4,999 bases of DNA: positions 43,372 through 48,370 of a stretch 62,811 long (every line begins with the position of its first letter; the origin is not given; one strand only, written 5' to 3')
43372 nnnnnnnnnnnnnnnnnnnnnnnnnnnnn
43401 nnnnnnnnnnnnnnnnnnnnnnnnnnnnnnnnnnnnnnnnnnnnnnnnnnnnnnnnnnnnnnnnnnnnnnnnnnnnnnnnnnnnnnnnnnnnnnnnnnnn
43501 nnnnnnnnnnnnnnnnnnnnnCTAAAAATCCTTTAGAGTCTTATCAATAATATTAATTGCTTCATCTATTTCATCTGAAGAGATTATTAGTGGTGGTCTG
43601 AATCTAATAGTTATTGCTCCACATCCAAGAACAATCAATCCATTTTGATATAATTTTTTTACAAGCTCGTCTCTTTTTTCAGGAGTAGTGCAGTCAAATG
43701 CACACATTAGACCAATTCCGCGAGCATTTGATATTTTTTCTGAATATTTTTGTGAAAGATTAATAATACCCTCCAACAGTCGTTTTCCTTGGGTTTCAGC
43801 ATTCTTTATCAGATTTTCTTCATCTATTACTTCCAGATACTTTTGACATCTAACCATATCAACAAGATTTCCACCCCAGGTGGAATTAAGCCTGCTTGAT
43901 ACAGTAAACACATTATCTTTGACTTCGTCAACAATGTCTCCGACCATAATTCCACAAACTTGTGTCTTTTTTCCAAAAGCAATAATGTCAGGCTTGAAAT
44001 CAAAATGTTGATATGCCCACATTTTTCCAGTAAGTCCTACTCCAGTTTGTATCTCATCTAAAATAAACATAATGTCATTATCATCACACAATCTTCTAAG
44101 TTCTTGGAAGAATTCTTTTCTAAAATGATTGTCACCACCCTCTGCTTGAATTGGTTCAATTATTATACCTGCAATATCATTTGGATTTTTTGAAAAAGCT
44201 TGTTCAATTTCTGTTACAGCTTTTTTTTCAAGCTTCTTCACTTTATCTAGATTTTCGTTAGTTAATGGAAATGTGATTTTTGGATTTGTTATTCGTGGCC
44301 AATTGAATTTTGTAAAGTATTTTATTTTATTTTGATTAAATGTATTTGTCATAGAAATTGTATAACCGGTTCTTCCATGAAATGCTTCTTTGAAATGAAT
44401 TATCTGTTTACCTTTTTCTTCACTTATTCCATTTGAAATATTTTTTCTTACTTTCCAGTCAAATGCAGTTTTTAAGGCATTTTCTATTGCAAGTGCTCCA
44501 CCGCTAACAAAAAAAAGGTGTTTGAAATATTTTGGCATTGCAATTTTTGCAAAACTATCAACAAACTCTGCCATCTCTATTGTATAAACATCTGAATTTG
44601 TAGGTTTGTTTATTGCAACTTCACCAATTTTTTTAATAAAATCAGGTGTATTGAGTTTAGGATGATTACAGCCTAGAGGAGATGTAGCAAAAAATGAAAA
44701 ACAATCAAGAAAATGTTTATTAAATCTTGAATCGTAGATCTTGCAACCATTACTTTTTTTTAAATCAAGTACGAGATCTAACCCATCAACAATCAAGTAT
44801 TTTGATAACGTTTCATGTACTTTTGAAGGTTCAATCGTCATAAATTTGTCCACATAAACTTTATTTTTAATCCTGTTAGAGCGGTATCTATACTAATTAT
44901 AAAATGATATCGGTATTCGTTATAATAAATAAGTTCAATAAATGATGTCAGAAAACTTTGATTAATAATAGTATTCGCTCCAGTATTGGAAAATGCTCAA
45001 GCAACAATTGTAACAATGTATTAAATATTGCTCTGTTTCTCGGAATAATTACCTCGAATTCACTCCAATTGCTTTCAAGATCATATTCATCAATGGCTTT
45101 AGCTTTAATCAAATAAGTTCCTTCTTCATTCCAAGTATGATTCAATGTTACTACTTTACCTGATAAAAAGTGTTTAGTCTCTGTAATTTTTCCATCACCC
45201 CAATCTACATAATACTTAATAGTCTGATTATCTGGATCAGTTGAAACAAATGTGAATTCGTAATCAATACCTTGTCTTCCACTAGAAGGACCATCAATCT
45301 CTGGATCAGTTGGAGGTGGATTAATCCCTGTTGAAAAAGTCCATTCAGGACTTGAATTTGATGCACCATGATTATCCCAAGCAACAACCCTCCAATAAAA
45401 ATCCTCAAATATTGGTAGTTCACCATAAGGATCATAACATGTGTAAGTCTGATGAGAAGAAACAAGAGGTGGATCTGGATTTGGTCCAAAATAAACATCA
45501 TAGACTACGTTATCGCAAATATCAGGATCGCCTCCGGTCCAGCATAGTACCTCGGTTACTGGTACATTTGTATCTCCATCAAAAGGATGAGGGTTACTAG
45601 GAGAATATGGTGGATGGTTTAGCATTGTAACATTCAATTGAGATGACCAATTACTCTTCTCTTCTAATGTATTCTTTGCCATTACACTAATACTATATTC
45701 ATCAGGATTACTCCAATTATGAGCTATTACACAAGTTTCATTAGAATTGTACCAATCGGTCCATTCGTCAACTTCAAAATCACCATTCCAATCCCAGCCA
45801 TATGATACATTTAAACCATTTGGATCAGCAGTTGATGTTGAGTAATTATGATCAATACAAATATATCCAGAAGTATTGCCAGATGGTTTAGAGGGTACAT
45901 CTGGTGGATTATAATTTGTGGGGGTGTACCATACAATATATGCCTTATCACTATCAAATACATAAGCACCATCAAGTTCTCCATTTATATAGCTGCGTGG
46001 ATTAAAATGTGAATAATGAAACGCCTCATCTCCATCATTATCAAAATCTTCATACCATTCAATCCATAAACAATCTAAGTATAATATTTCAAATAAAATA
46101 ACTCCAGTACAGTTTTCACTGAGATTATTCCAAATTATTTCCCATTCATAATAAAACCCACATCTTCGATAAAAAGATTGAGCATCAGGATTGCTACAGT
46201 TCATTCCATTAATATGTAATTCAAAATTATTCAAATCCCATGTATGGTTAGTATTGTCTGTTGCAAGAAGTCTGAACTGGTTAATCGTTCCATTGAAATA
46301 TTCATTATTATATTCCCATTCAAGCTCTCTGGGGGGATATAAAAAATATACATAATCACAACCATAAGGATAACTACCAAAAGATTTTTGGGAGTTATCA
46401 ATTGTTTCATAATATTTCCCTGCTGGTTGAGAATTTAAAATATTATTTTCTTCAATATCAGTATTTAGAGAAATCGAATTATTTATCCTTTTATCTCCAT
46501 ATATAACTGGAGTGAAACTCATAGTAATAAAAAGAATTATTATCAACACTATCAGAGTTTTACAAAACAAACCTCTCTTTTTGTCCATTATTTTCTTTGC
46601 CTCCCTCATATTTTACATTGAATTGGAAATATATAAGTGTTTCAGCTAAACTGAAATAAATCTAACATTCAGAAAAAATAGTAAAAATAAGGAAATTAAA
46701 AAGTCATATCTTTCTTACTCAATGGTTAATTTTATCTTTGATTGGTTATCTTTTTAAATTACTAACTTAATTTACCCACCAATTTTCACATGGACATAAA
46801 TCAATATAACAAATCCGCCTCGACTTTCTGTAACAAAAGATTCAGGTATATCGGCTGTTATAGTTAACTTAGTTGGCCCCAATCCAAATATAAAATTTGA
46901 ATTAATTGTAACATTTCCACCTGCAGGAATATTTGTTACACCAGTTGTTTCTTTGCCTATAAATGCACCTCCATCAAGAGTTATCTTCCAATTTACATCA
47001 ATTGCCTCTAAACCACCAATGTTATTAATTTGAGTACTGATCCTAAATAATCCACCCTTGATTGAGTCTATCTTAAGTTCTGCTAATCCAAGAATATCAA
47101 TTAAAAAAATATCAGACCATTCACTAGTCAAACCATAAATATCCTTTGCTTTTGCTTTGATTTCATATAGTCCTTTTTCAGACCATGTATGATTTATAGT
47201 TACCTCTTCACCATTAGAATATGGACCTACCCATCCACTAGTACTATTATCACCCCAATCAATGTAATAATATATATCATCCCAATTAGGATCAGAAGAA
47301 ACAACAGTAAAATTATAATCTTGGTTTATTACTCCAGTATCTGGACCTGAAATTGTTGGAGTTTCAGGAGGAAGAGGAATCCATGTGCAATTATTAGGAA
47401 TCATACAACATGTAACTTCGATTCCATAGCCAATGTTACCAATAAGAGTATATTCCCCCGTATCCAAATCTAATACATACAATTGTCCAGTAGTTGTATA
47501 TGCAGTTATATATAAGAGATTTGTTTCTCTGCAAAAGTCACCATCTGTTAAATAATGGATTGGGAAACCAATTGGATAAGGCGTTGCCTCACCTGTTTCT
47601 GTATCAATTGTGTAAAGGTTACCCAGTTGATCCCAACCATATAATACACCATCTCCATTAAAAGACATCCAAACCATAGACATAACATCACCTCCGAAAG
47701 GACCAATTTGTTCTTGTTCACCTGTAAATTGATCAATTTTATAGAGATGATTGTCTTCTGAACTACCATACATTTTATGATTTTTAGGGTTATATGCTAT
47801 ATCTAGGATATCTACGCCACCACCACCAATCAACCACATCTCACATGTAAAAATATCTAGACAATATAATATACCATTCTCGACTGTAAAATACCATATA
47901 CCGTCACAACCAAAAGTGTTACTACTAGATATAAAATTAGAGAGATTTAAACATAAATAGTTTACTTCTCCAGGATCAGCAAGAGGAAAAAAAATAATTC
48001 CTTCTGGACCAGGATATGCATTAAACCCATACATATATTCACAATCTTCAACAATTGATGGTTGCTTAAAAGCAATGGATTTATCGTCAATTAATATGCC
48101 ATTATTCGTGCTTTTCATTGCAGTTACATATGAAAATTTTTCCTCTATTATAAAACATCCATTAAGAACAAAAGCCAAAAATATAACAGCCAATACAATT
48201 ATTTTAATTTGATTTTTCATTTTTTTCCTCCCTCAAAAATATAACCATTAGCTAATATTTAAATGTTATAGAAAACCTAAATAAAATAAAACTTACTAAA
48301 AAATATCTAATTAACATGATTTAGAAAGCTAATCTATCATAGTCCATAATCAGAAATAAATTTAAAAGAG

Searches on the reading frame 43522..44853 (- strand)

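Call 20: search_protein_families(library=pfam, proteins=[window:43522-44853:-], max_evalue=0.00001)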
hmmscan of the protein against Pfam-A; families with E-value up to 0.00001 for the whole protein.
window:43522-44853:- (443 aa): 1 family
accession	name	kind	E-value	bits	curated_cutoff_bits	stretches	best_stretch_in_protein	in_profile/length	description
PF00202.27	Aminotran_3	-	1.8e-88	297.4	30.5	1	27-440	9-403/403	Aminotransferase class-III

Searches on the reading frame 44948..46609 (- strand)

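Call 20: search_protein_families(library=pfam, proteins=[window:44948-46609:-], max_evalue=0.00001)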
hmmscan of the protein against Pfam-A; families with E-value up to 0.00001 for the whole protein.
window:44948-46609:- (553 aa): 2 families
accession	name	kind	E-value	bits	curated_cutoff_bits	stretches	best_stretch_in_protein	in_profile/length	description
PF00801.26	PKD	-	2.1e-09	37.7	23.5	0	445-520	12-80/80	PKD domain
PF18911.6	PKD_4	-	4.8e-06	27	27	0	434-520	5-83/85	PKD domain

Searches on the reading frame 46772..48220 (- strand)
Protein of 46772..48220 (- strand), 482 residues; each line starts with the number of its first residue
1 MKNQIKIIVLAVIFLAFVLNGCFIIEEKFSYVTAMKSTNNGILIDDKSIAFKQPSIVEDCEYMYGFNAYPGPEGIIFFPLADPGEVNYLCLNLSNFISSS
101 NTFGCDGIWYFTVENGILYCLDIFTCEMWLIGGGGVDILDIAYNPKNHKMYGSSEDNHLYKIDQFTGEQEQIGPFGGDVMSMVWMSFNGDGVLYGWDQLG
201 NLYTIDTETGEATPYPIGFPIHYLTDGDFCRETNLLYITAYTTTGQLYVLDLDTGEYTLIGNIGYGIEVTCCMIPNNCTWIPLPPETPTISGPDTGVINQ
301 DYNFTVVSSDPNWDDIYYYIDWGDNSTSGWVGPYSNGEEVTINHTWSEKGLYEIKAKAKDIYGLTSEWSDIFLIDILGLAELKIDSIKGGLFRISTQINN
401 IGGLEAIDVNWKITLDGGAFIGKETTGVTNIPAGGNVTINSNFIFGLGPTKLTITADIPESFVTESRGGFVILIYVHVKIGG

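Call 20: search_protein_families(library=pfam, proteins=[window:46772-48220:-], max_evalue=0.00001)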
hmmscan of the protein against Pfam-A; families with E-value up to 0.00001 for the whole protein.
window:46772-48220:- (482 aa): 1 family
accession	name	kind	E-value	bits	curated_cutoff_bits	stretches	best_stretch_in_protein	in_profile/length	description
PF14339.12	DUF4394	-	5.2e-11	42.8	29.6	0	136-175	26-65/230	Domain of unknown function (DUF4394)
